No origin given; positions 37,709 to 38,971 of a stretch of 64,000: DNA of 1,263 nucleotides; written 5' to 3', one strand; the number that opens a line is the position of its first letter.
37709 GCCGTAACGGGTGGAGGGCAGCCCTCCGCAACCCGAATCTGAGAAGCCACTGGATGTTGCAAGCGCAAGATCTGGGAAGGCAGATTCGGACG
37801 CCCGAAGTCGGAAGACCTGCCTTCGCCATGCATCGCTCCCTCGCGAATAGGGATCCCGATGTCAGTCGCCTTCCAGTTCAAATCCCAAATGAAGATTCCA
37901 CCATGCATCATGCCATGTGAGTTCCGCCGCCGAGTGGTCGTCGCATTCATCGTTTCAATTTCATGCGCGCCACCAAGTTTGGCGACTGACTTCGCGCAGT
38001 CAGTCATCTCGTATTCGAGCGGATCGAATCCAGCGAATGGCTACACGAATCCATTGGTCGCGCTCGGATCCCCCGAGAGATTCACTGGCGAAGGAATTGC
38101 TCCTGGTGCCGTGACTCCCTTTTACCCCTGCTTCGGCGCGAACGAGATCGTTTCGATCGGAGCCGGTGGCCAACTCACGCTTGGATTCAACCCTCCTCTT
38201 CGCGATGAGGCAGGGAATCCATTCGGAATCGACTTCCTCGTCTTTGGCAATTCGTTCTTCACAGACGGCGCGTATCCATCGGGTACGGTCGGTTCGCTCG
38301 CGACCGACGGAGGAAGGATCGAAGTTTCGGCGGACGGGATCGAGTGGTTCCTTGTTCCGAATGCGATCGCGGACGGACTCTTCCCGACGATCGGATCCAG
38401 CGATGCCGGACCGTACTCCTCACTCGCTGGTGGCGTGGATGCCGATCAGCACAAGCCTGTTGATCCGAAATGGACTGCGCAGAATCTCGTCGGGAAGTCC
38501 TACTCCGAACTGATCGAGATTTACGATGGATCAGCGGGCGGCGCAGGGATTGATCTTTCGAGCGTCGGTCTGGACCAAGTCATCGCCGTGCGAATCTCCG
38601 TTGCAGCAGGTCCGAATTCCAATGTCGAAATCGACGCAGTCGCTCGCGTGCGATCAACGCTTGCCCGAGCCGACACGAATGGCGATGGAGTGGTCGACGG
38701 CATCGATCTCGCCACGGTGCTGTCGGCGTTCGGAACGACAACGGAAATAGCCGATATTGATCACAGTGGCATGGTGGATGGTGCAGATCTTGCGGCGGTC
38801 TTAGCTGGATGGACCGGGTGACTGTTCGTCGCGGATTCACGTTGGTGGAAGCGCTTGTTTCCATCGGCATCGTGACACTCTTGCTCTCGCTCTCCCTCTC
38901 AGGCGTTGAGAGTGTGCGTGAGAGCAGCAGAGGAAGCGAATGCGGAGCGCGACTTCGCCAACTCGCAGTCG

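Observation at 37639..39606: Cobalamin riboswitch controlling an uncharacterised exported dockerin-tailed protein plus an H-X9-DG pseudopilin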

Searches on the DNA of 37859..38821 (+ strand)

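Call 12: search_rna_families(sources=[L004, L007, L009, L013, L014, L020, L026, L029, L036, L049, L061], threshold=gathering)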
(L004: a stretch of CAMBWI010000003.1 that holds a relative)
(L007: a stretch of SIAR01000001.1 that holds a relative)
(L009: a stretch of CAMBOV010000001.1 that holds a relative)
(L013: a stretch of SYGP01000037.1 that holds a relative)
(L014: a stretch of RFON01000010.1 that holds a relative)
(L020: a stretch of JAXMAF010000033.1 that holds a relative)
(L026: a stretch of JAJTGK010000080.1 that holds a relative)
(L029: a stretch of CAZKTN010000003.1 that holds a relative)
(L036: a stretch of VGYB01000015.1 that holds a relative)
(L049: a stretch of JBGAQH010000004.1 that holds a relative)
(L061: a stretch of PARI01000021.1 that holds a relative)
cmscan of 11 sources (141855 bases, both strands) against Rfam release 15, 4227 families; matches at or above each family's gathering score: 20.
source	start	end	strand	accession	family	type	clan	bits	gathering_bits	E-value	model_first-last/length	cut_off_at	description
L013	2974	3045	-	RF00005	tRNA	Gene; tRNA;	CL00001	71.2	29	3.3e-13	1-71/71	no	tRNA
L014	2908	2979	-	RF00005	tRNA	Gene; tRNA;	CL00001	71.2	29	3.3e-13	1-71/71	no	tRNA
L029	2894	2965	-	RF00005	tRNA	Gene; tRNA;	CL00001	71.2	29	3.3e-13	1-71/71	no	tRNA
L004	3064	3135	-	RF00005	tRNA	Gene; tRNA;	CL00001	69.9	29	7.5e-13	1-71/71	no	tRNA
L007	3041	3112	-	RF00005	tRNA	Gene; tRNA;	CL00001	69.9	29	7.5e-13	1-71/71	no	tRNA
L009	3192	3263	-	RF00005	tRNA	Gene; tRNA;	CL00001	69.9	29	7.5e-13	1-71/71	no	tRNA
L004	5736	5941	+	RF00174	Cobalamin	Cis-reg; riboswitch;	CL00101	69.2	31.5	1.2e-14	1-189/189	no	Cobalamin riboswitch aptamer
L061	3209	3281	-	RF00005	tRNA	Gene; tRNA;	CL00001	67.2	29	4.2e-12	1-71/71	no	tRNA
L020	2082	2153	-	RF00005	tRNA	Gene; tRNA;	CL00001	66.7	29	5.5e-12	1-71/71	no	tRNA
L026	5593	5833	+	RF00174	Cobalamin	Cis-reg; riboswitch;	CL00101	66.4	31.5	7.6e-14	1-189/189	no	Cobalamin riboswitch aptamer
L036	3041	3113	-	RF00005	tRNA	Gene; tRNA;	CL00001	66.4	29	6.9e-12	1-71/71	no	tRNA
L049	2731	2803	-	RF00005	tRNA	Gene; tRNA;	CL00001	66.4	29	6.9e-12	1-71/71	no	tRNA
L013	5698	5898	+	RF00174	Cobalamin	Cis-reg; riboswitch;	CL00101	65.3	31.5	1.6e-13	1-189/189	no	Cobalamin riboswitch aptamer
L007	5700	5900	+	RF00174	Cobalamin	Cis-reg; riboswitch;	CL00101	61.9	31.5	1.5e-12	1-189/189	no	Cobalamin riboswitch aptamer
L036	5665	5889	+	RF00174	Cobalamin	Cis-reg; riboswitch;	CL00101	60.3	31.5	4.1e-12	1-189/189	no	Cobalamin riboswitch aptamer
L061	5700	5887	+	RF00174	Cobalamin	Cis-reg; riboswitch;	CL00101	60.1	31.5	4.8e-12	1-189/189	no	Cobalamin riboswitch aptamer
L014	5652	5850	+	RF00174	Cobalamin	Cis-reg; riboswitch;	CL00101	56.5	31.5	5.3e-11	1-189/189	no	Cobalamin riboswitch aptamer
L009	5788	6000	+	RF00174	Cobalamin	Cis-reg; riboswitch;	CL00101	54.3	31.5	2.2e-10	1-189/189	no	Cobalamin riboswitch aptamer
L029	5774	5941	+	RF00174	Cobalamin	Cis-reg; riboswitch;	CL00101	37.7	31.5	1.2e-05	45-169/189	no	Cobalamin riboswitch aptamer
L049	5727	5922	+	RF00174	Cobalamin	Cis-reg; riboswitch;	CL00101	35.1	31.5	6.9e-05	45-169/189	no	Cobalamin riboswitch aptamer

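Call 77: search_rna_families(sources=[L092, L094, L097, L098, L099, L106, L108, L110, L115, L116, L117, L123, L126, L133, L140, L143, L153], threshold=gathering)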
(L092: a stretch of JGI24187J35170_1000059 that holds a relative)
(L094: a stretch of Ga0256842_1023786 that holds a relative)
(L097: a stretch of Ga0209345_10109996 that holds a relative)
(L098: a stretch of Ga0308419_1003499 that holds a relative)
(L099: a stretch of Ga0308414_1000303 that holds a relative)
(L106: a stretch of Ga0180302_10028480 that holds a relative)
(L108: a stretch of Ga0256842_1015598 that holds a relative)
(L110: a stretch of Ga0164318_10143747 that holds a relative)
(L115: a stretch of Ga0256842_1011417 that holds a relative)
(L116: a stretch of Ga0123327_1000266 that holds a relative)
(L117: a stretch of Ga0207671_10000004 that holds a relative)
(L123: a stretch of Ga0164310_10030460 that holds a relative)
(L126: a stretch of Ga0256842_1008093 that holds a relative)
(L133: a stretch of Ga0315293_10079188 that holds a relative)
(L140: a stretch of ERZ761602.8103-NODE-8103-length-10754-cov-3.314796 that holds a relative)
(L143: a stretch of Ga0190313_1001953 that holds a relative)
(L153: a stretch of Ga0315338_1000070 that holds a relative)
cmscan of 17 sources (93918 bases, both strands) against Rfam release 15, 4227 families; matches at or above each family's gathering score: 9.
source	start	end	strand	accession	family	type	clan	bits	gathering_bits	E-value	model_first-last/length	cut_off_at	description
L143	519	702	+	RF00174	Cobalamin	Cis-reg; riboswitch;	CL00101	113.4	31.5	1.7e-27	1-189/189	no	Cobalamin riboswitch aptamer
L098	503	706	+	RF00174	Cobalamin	Cis-reg; riboswitch;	CL00101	108.3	31.5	5e-26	1-189/189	no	Cobalamin riboswitch aptamer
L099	494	697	+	RF00174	Cobalamin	Cis-reg; riboswitch;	CL00101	108.3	31.5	5e-26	1-189/189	no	Cobalamin riboswitch aptamer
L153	928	1139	+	RF00174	Cobalamin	Cis-reg; riboswitch;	CL00101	99.9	31.5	1.3e-23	1-189/189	no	Cobalamin riboswitch aptamer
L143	1483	1672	+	RF00174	Cobalamin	Cis-reg; riboswitch;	CL00101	79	31.5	1.2e-17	1-189/189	no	Cobalamin riboswitch aptamer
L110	215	311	+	RF03167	c-di-GMP-I-GGC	Cis-reg; riboswitch;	CL00126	70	59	2.3e-14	1-80/80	no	c-di-GMP-I-GGC riboswitch aptamer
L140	3519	3673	+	RF00174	Cobalamin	Cis-reg; riboswitch;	CL00101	56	31.5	4.7e-11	1-189/189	no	Cobalamin riboswitch aptamer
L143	1890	1968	+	RF01051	c-di-GMP-I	Cis-reg; riboswitch;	CL00126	50.4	35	1e-06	1-87/87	no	c-di-GMP-I riboswitch aptamer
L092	1767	1904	+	RF00174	Cobalamin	Cis-reg; riboswitch;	CL00101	42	31.5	5e-07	1-189/189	no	Cobalamin riboswitch aptamer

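Call 86: search_rna_families(sources=[L044, L020, L043, L058, L022, L025, L039, L068, L074, L078], threshold=gathering)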
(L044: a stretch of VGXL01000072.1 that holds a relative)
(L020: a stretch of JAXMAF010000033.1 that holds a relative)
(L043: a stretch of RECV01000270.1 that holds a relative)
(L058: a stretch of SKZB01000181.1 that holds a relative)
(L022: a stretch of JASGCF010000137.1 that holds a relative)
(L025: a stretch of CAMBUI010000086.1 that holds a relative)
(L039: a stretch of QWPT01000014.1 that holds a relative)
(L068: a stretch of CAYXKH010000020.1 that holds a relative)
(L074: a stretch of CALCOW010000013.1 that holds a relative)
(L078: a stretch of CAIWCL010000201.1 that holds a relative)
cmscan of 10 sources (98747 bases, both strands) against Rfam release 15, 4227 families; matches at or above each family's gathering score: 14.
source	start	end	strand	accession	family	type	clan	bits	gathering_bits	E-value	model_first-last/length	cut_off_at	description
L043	4871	5094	+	RF00174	Cobalamin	Cis-reg; riboswitch;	CL00101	82.3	31.5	1.5e-18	1-189/189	no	Cobalamin riboswitch aptamer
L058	4993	5223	+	RF00174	Cobalamin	Cis-reg; riboswitch;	CL00101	80.5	31.5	4.8e-18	1-189/189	no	Cobalamin riboswitch aptamer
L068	2046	2117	+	RF00005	tRNA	Gene; tRNA;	CL00001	69.8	29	5.3e-13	1-71/71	no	tRNA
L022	2679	2750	+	RF00005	tRNA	Gene; tRNA;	CL00001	68.2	29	1.5e-12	1-71/71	no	tRNA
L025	2787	2858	+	RF00005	tRNA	Gene; tRNA;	CL00001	68.2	29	1.5e-12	1-71/71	no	tRNA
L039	2606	2677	+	RF00005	tRNA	Gene; tRNA;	CL00001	67.8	29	1.9e-12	1-71/71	no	tRNA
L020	2082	2153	-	RF00005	tRNA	Gene; tRNA;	CL00001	66.7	29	3.8e-12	1-71/71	no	tRNA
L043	11726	11800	+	RF00005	tRNA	Gene; tRNA;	CL00001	66.6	29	4.2e-12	1-71/71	no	tRNA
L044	3249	3321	-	RF00005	tRNA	Gene; tRNA;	CL00001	66.4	29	4.8e-12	1-71/71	no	tRNA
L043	11626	11714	+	RF00005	tRNA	Gene; tRNA;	CL00001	54.1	29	1.1e-08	1-71/71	no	tRNA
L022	5456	5771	+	RF00174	Cobalamin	Cis-reg; riboswitch;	CL00101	47.2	31.5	1.7e-08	1-189/189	no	Cobalamin riboswitch aptamer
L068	5450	5585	+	RF00174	Cobalamin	Cis-reg; riboswitch;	CL00101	36.6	31.5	1.8e-05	1-189/189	no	Cobalamin riboswitch aptamer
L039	5408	5748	+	RF00174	Cobalamin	Cis-reg; riboswitch;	CL00101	32.8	31.5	0.00022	1-189/189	no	Cobalamin riboswitch aptamer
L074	1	147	+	RF00174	Cobalamin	Cis-reg; riboswitch;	CL00101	32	31.5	0.00038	68-189/189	5'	Cobalamin riboswitch aptamer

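Call 101: search_rna_families(sources=[L082, L084, L086, L087, L089, L090, L093, L096, L102, L103, L104, L109, L111, L114, L118, L119, L121, L125, L129, L130], threshold=gathering)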
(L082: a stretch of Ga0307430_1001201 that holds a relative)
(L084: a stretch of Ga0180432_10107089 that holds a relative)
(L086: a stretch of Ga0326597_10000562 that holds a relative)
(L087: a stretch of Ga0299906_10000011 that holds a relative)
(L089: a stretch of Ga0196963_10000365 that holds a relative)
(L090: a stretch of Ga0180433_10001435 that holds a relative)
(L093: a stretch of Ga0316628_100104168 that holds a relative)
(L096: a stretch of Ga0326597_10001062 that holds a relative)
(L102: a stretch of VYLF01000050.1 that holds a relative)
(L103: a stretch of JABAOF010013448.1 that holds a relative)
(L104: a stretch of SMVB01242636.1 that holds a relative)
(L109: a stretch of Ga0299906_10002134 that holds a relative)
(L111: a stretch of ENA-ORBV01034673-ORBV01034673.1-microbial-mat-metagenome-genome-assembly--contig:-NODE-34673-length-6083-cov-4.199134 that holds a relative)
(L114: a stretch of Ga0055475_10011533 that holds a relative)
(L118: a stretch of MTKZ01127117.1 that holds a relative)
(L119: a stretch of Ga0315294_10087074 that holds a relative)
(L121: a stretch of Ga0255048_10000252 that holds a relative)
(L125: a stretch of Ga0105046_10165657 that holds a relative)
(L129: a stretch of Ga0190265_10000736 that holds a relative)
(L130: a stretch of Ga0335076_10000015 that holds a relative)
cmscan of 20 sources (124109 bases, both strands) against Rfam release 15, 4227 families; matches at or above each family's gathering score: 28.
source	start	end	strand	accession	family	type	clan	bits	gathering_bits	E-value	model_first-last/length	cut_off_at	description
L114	612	802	+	RF00174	Cobalamin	Cis-reg; riboswitch;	CL00101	117.9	31.5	1.2e-28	1-189/189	no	Cobalamin riboswitch aptamer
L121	3271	3456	-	RF00174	Cobalamin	Cis-reg; riboswitch;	CL00101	115.9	31.5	4.4e-28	1-189/189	no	Cobalamin riboswitch aptamer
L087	3489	3678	+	RF00174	Cobalamin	Cis-reg; riboswitch;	CL00101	112.9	31.5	3.2e-27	1-189/189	no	Cobalamin riboswitch aptamer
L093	558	744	-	RF00174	Cobalamin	Cis-reg; riboswitch;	CL00101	112.1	31.5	5.5e-27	1-189/189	no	Cobalamin riboswitch aptamer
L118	1293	1539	+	RF00174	Cobalamin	Cis-reg; riboswitch;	CL00101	111.5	31.5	8.3e-27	1-189/189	no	Cobalamin riboswitch aptamer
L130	3687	3853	+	RF00174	Cobalamin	Cis-reg; riboswitch;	CL00101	108.6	31.5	5.5e-26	1-189/189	no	Cobalamin riboswitch aptamer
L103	1463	1674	+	RF00174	Cobalamin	Cis-reg; riboswitch;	CL00101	107.7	31.5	1e-25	1-189/189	no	Cobalamin riboswitch aptamer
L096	3481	3673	+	RF00174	Cobalamin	Cis-reg; riboswitch;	CL00101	107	31.5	1.6e-25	1-189/189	no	Cobalamin riboswitch aptamer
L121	3616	3797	+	RF00174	Cobalamin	Cis-reg; riboswitch;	CL00101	101.3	31.5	7e-24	1-189/189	no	Cobalamin riboswitch aptamer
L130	3418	3585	-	RF00174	Cobalamin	Cis-reg; riboswitch;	CL00101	101.3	31.5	6.8e-24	1-189/189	no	Cobalamin riboswitch aptamer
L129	3439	3647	+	RF00174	Cobalamin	Cis-reg; riboswitch;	CL00101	96.8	31.5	1.3e-22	1-189/189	no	Cobalamin riboswitch aptamer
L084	249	430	+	RF00174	Cobalamin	Cis-reg; riboswitch;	CL00101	95.8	31.5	2.5e-22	1-189/189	no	Cobalamin riboswitch aptamer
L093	815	992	+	RF00174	Cobalamin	Cis-reg; riboswitch;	CL00101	95.8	31.5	2.6e-22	1-189/189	no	Cobalamin riboswitch aptamer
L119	295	425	+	RF00174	Cobalamin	Cis-reg; riboswitch;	CL00101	90.5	31.5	8.2e-21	46-168/189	no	Cobalamin riboswitch aptamer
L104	703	937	+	RF00174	Cobalamin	Cis-reg; riboswitch;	CL00101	75.8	31.5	1.4e-16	1-189/189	no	Cobalamin riboswitch aptamer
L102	3479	3717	+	RF00174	Cobalamin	Cis-reg; riboswitch;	CL00101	74.9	31.5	2.5e-16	1-189/189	no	Cobalamin riboswitch aptamer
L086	3506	3699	+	RF00174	Cobalamin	Cis-reg; riboswitch;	CL00101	73.2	31.5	7.3e-16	1-189/189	no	Cobalamin riboswitch aptamer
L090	3489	3687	+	RF00174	Cobalamin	Cis-reg; riboswitch;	CL00101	72.2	31.5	1.5e-15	1-189/189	no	Cobalamin riboswitch aptamer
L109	2912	3177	+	RF00174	Cobalamin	Cis-reg; riboswitch;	CL00101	72.1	31.5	1.5e-15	1-189/189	no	Cobalamin riboswitch aptamer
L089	295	368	-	RF00005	tRNA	Gene; tRNA;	CL00001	67.3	29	3.4e-12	1-71/71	no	tRNA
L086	747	819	-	RF00005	tRNA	Gene; tRNA;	CL00001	67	29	3.9e-12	1-71/71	no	tRNA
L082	3522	3725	+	RF00174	Cobalamin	Cis-reg; riboswitch;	CL00101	66.9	31.5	4.9e-14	1-189/189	no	Cobalamin riboswitch aptamer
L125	444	730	+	RF00174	Cobalamin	Cis-reg; riboswitch;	CL00101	61.4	31.5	1.8e-12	1-189/189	no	Cobalamin riboswitch aptamer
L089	3510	3750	+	RF00174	Cobalamin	Cis-reg; riboswitch;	CL00101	61.3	31.5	1.9e-12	1-189/189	no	Cobalamin riboswitch aptamer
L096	1305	1377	-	RF00005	tRNA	Gene; tRNA;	CL00001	60.5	29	2.5e-10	1-71/71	no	tRNA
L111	3339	3616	+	RF00174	Cobalamin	Cis-reg; riboswitch;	CL00101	54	31.5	2.3e-10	1-189/189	no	Cobalamin riboswitch aptamer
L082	5849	5893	+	RF01687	Acido-Lenti-1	Gene; sRNA;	-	37.7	37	0.00011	1-46/46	no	Acido-Lenti-1 RNA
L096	1143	1211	-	RF00005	tRNA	Gene; tRNA;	CL00001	33.1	29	0.0088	1-71/71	no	tRNA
